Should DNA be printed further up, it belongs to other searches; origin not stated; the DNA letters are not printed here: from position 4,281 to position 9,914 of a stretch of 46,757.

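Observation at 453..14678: Co-directional four-gene locus: TIR-NTPase, FHA-NTPase-GAF-PP2C, then two giant domain-less proteins, a candidate undescribed conflict/signalling system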

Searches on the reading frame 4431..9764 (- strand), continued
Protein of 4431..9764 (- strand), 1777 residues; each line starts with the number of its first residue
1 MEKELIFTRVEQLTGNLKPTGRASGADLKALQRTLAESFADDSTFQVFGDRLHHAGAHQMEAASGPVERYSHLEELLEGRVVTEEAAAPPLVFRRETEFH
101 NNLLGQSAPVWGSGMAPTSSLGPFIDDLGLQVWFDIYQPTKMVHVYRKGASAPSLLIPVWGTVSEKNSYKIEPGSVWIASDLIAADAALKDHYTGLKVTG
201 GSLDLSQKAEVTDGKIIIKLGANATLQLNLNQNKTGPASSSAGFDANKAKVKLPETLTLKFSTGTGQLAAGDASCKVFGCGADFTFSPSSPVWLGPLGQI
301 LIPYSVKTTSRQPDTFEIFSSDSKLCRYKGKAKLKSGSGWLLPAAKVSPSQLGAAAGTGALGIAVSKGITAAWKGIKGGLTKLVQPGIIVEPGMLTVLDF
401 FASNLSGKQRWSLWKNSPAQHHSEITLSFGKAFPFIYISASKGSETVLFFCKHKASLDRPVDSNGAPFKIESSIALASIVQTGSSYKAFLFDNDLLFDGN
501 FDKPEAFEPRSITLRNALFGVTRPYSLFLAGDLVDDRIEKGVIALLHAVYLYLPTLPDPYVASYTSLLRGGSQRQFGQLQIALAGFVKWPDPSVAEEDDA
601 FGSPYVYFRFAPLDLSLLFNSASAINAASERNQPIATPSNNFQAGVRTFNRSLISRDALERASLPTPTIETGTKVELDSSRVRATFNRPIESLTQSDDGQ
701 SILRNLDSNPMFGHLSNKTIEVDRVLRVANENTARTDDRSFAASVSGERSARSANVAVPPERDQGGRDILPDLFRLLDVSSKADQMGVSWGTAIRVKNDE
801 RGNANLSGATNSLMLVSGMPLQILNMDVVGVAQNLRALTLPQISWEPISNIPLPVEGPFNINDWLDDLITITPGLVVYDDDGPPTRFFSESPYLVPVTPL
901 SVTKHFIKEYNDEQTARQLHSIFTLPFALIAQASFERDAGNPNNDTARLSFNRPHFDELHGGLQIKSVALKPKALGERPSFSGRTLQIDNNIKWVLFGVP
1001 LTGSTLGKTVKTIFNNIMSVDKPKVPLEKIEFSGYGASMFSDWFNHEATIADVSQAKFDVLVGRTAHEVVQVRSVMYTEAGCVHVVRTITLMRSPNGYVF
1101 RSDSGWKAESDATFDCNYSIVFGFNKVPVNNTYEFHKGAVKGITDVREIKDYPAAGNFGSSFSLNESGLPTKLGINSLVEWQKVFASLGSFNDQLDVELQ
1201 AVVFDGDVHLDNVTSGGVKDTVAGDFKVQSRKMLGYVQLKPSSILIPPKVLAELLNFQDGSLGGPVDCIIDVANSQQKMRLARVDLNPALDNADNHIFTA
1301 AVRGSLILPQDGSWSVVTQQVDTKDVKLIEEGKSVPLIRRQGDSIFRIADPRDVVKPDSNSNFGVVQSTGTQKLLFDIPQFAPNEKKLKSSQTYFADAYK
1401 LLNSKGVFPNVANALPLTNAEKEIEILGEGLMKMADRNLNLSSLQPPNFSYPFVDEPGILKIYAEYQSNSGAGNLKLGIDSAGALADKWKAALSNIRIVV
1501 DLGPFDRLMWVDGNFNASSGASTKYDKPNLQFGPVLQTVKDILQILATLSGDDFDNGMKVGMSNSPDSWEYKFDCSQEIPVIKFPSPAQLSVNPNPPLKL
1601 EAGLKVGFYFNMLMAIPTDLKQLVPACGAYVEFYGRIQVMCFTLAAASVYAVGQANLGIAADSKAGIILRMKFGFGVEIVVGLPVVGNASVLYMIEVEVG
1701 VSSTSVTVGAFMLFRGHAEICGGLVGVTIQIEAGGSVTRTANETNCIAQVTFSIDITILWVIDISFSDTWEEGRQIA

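Call 12: find_related_loci(query=A1, collection=genome_contigs, flank=10000)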
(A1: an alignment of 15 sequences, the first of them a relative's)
Query A1 (1777 aa) in genome_contigs; peptide patterns used: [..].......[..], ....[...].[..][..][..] (x = any residue, [..] = any of these).
535 stretches matched a pattern; 370 encode a relative of the query (tblastn E <= 1e-3); the best 80 are kept; 77 distinct loci.
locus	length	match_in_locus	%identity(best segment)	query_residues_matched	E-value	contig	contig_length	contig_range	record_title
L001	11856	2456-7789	89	1-1777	0e+0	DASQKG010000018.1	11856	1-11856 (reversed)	MAG TPA_asm: Pyrinomonadaceae bacterium isolate SMAG_U11906 k141_789530, whole genome shotgun sequence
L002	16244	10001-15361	60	1-1777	0e+0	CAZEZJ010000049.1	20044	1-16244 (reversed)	MAG TPA_asm: uncultured Blastocatellaceae bacterium isolate binchicken_co174_37 genome assembly, contig: NODE_379_length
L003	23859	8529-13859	59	1-1777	0e+0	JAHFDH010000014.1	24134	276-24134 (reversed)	MAG: Candidatus Methylomirabilota bacterium isolate nzgw240 NODE_3317_length_24135_cov_5.214500, whole genome shotgun se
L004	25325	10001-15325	57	1-1777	0e+0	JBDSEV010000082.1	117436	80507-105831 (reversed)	MAG: Chitinophagaceae bacterium isolate cluster1_bin.212 k127_7046413, whole genome shotgun sequence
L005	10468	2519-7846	57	1-1777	0e+0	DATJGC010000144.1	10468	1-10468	MAG TPA_asm: Chitinophagaceae bacterium isolate SMAG_U15476 k141_4787110, whole genome shotgun sequence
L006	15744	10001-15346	60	1-1777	0e+0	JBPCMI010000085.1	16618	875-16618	MAG: Pyrinomonadaceae bacterium isolate TH_ant_mag_100 S1Ck127_10012201_flag_1_multi_7.0000_len_16618, whole genome shot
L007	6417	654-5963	56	1-1777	0e+0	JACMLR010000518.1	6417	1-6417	MAG: Chitinophagaceae bacterium isolate ES-bin-34 ES-bin-34-contig-k141_13025796, whole genome shotgun sequence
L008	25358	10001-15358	56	1-1777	0e+0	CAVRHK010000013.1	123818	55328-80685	MAG: uncultured Acidobacteriaceae bacterium isolate MFD05513.bin.3.315 genome assembly, contig: contig_29047, whole geno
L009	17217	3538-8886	55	1-1777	0e+0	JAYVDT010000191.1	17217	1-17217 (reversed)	MAG: Rhodanobacteraceae bacterium isolate GL34_UP_concoct_125 GL34_UP_concoct_125_190, whole genome shotgun sequence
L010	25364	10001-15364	55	1-1777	0e+0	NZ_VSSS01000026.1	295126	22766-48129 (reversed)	Bradyrhizobium rifense strain CTAW71 CTAW71_S1_R1__contig_27, whole genome shotgun sequence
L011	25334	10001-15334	57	1-1777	0e+0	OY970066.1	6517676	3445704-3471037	MAG: uncultured Chitinophagaceae bacterium isolate MFD02581.bin.c.1 genome assembly, chromosome: 1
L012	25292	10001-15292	54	17-1777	0e+0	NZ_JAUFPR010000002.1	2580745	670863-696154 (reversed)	Mucilaginibacter aquaedulcis strain CECT 8102 soapdenovo_K_105_2, whole genome shotgun sequence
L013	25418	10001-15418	59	1-1777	0e+0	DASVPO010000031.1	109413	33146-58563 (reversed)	MAG TPA_asm: Pyrinomonadaceae bacterium isolate SMAG_U3181 k141_225760, whole genome shotgun sequence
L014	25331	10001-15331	91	1-1777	0e+0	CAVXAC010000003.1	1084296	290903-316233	MAG: Pyrinomonadaceae bacterium isolate MFD04212.bin.1.165 genome assembly, contig: contig_3089, whole genome shotgun se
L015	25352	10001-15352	55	1-1777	0e+0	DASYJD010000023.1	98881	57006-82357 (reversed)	MAG TPA_asm: Thermoanaerobaculia bacterium isolate SMAG_U4286 k141_2285592, whole genome shotgun sequence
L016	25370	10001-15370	60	1-1777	0e+0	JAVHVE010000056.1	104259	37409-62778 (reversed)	MAG: Acidobacteriota bacterium isolate BP_21 scaffold_4501097, whole genome shotgun sequence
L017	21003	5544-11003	51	1-1777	0e+0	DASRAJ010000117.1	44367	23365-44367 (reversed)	MAG TPA_asm: Chitinophagales bacterium isolate SMAG_U11115 k141_213323, whole genome shotgun sequence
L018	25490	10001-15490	48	1-1777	0e+0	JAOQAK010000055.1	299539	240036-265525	MAG: Ferruginibacter sp. isolate RYN_280 scaffold_672101, whole genome shotgun sequence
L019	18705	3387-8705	57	1-1777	0e+0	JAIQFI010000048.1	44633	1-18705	MAG: Terriglobia bacterium isolate SRVP_5 SR-VP_26_10_2019_C_20cm_scaffold_1493, whole genome shotgun sequence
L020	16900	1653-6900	54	6-1777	0e+0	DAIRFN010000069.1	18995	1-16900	MAG TPA_asm: Vicinamibacterales bacterium isolate CTOTU25586 NODE_937_length_18995_cov_4.694403, whole genome shotgun se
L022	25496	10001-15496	47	1-1777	0e+0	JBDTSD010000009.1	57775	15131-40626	MAG: Ginsengibacter sp. isolate cluster3_bin.262 NODE_1219_length_57775_cov_44.069075, whole genome shotgun sequence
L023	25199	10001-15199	51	8-1777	0e+0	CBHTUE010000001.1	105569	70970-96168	MAG TPA_asm: uncultured Phenylobacterium sp. isolate ERR14722429_binner123_Refined_5 genome assembly, contig: ERZ2733682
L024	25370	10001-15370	56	1-1777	0e+0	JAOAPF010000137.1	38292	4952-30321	MAG: Edaphobacter sp. isolate RYN_7 scaffold_1044949, whole genome shotgun sequence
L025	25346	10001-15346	59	1-1777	0e+0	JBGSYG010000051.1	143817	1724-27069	MAG: Pyrinomonadaceae bacterium isolate JTS-RE85 k141_8100252, whole genome shotgun sequence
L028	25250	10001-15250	55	7-1777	0e+0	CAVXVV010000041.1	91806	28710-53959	MAG: uncultured Candidatus Rokubacteria bacterium isolate MFD04850.bin.2.156 genome assembly, contig: contig_2383, whole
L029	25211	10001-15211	51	10-1777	0e+0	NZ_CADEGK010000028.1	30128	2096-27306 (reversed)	MAG: uncultured Phenylobacterium sp. isolate Phenylobacterium sp. RBC067, whole genome shotgun sequence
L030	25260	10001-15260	57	7-1777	0e+0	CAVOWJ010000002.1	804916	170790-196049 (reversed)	MAG: uncultured Acidobacteriota bacterium isolate MFD00032.bin.3.97 genome assembly, contig: contig_12091, whole genome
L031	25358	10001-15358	56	1-1777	0e+0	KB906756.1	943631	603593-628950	Acidobacteriaceae bacterium KBS 89 genomic scaffold G003DRAFT_scaffold00003.3, whole genome shotgun sequence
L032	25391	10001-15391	62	1-1777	0e+0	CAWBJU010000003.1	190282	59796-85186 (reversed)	MAG: uncultured Acidobacteriota bacterium isolate MFD09206.bin.2.153 genome assembly, contig: contig_10579, whole genome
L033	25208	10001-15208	53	6-1777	0e+0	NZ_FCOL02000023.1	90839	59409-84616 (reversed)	Caballeronia terrestris isolate LMG 22937 contig000023, whole genome shotgun sequence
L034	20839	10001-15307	53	1-1777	0e+0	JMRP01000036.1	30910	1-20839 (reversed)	MAG: Cyanobium sp. CACIAM 14 contig00146, whole genome shotgun sequence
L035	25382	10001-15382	35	16-1777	0e+0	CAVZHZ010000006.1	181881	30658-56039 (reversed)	MAG: uncultured Chitinophagaceae bacterium isolate MFD04651.bin.1.127 genome assembly, contig: contig_224, whole genome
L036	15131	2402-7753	34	1-1777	0e+0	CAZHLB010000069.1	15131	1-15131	MAG TPA_asm: uncultured Saprospiraceae bacterium isolate binchicken_co248_181 genome assembly, contig: NODE_4604_length_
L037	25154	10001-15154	34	92-1777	0e+0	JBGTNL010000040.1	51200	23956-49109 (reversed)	MAG: Flavobacteriaceae bacterium isolate JTS-RE387 k141_5847577, whole genome shotgun sequence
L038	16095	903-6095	33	1-1777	0e+0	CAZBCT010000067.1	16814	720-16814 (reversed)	MAG TPA_asm: uncultured Candidatus Brocadia sp. isolate SRP323723_co1_49 genome assembly, contig: NODE_2827_length_16814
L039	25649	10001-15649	33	1-1777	0e+0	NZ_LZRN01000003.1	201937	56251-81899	Gelidibacter algens strain ACAM 536 contig00003, whole genome shotgun sequence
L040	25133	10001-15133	33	31-1777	0e+0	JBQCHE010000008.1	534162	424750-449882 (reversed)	MAG: Ginsengibacter sp. isolate bin704 k141_895179, whole genome shotgun sequence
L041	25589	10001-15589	31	1-1777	0e+0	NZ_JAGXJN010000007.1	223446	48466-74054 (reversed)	Chitinophaga sp. GbtcB8 B8_7, whole genome shotgun sequence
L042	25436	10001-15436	32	1-1777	0e+0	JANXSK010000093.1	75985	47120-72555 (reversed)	MAG: Ferruginibacter sp. isolate 337R_metabat_160 337R_k141_1070593, whole genome shotgun sequence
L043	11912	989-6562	31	1-1777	0e+0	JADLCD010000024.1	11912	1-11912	MAG: Chitinophagaceae bacterium isolate SJ21 c_000000276639, whole genome shotgun sequence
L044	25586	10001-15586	31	1-1777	0e+0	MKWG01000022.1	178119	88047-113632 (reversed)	MAG: Sphingobacteriales bacterium 44-15 scnpilot_expt_750_bf_scaffold_279, whole genome shotgun sequence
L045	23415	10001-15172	34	1-1777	0e+0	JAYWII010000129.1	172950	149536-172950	MAG: Chitinophagaceae bacterium isolate GLR81_GL56_UP_2_metabinner_1 GLR81_GL56_UP_2_metabinner_1_128, whole genome shot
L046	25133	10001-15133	33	1-1777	0e+0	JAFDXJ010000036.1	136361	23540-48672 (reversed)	MAG: Bacteroidetes bacterium isolate SZAS-22 CK_MAG-114__36__length-136361, whole genome shotgun sequence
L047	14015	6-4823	34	129-1777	0e+0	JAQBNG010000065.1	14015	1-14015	MAG: Flavisolibacter sp. isolate RYN_287 scaffold_3257662, whole genome shotgun sequence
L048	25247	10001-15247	32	1-1777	0e+0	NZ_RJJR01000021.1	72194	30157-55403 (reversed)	Hanamia caeni strain BO-59 contig_21, whole genome shotgun sequence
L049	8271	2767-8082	32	92-1777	0e+0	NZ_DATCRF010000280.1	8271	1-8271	MAG: Chitinophaga sp. isolate SMAG_U7272 k141_491979, whole genome shotgun sequence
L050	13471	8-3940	44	386-1777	0e+0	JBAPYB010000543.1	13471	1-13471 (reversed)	MAG: Thermoanaerobaculia bacterium isolate MFD00413_ilm_asm_bin5 k127_97172, whole genome shotgun sequence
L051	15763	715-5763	45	3-1777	0e+0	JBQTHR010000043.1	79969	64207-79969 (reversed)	MAG: Actinomycetota bacterium isolate SAR248 c_000000394018, whole genome shotgun sequence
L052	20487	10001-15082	44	22-1777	0e+0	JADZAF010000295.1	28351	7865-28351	MAG: Bryobacterales bacterium isolate SJ613 c_000000834848, whole genome shotgun sequence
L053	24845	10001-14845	44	80-1777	0e+0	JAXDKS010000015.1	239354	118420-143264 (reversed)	MAG: Acidobacteriota bacterium isolate BP_60 scaffold_2991257, whole genome shotgun sequence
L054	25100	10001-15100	42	3-1777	0e+0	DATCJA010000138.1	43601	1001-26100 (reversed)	MAG TPA_asm: Vicinamibacterales bacterium isolate SMAG_U7873 k141_2161603, whole genome shotgun sequence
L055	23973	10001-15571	31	1-1777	0e+0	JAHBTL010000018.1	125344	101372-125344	MAG: Chitinophagaceae bacterium isolate ACE_BAC13 BAC13_18, whole genome shotgun sequence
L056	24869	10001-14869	42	92-1777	0e+0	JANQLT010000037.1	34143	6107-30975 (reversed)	MAG: Kiloniellales bacterium isolate PL25a_bin.68 k99_3054669, whole genome shotgun sequence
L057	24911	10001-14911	43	68-1777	0e+0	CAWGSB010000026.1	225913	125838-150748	MAG: uncultured Alphaproteobacteria bacterium isolate MFD05942.bin.3.192 genome assembly, contig: contig_62724, whole ge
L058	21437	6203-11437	32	1-1777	0e+0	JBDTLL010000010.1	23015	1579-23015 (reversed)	MAG: Daejeonella sp. isolate cluster3_bin.10 NODE_7442_length_23015_cov_12.339983, whole genome shotgun sequence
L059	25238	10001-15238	40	3-1777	0e+0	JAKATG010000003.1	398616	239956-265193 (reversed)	MAG: Proteobacteria bacterium isolate YP2.bin35 NODE_13_length_398616_cov_9.111682, whole genome shotgun sequence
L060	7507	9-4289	40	338-1777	0e+0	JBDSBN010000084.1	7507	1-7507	MAG: Ginsengibacter sp. isolate cluster1_bin.134 k127_1939192, whole genome shotgun sequence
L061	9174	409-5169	42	92-1777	0e+0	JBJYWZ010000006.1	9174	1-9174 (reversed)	MAG: Candidatus Promineifilaceae bacterium isolate S0_2_050615r3r5_28 S0_2_050615r3r5_28_000000000006, whole genome shot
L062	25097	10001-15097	43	1-1777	0e+0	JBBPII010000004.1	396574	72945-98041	MAG: Candidatus Gilichinskyi gelida isolate BPF1-10-12_bin_2 NODE_4_length_396574_cov_39.243350, whole genome shotgun se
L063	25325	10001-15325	32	92-1777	0e+0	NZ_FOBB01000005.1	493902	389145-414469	Chitinophaga rupis strain DSM 21039, whole genome shotgun sequence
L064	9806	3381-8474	34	92-1777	0e+0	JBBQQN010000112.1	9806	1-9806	MAG: Flavobacteriales bacterium isolate Co_metawrap_1581 Cmw_1581_k141_5050549_length_9806_cov_14.9884, whole genome sho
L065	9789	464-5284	41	74-1777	0e+0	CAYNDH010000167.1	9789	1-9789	MAG TPA_asm: uncultured Anaerolineaceae bacterium isolate SRP220891_co3_471 genome assembly, contig: NODE_11374_length_9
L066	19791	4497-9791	42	2-1777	0e+0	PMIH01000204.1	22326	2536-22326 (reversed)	MAG: Rhodocyclaceae bacterium isolate fen_999 73.20120600_E3D.60_contig_19879, whole genome shotgun sequence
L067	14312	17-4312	42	281-1777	0e+0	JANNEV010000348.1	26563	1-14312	MAG: Gemmatimonadaceae bacterium isolate OTE_75_metabat_363 OTE_75_k141_3877159, whole genome shotgun sequence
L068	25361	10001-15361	33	1-1777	0e+0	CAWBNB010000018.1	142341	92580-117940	MAG: uncultured beta proteobacterium isolate MFD02242.bin.1.340 genome assembly, contig: contig_25816, whole genome shot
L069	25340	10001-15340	42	4-1777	0e+0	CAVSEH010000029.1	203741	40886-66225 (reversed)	MAG: uncultured beta proteobacterium isolate MFD02134.bin.2.38 genome assembly, contig: contig_55063, whole genome shotg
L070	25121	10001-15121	40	6-1777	0e+0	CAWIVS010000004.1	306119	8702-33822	MAG: uncultured proteobacterium isolate MFD04850.bin.2.123 genome assembly, contig: contig_27883, whole genome shotgun s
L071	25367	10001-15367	40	1-1777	0e+0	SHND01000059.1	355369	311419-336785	MAG: Chloroflexota bacterium isolate Bin6 c_000000000007, whole genome shotgun sequence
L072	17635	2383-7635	39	68-1777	0e+0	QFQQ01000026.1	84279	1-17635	MAG: Citrobacter freundii isolate S2_003_000_R2_13 S2_003_000_R2_scaffold_326, whole genome shotgun sequence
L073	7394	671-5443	42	92-1777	0e+0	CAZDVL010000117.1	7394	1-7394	MAG TPA_asm: uncultured Anaerolineaceae bacterium isolate binchicken_co235_187 genome assembly, contig: NODE_22499_lengt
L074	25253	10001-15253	40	1-1777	0e+0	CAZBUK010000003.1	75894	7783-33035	MAG TPA_asm: uncultured Ignavibacteriales bacterium isolate SRP217488_co1_215 genome assembly, contig: NODE_71_length_75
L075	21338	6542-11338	41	91-1777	0e+0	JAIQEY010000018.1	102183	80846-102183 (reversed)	MAG: Terriglobia bacterium isolate SRVP_12 SR-VP_26_10_2019_B_35cm_scaffold_218, whole genome shotgun sequence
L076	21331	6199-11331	41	1-1777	0e+0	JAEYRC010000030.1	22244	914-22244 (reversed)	MAG: Bacteroidetes bacterium isolate OH_CBB_45 k127_631283, whole genome shotgun sequence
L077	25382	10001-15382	40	16-1777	0e+0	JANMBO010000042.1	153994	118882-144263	MAG: Chitinophagaceae bacterium isolate OTE_1_metabat_316 OTE_1_k141_3595111, whole genome shotgun sequence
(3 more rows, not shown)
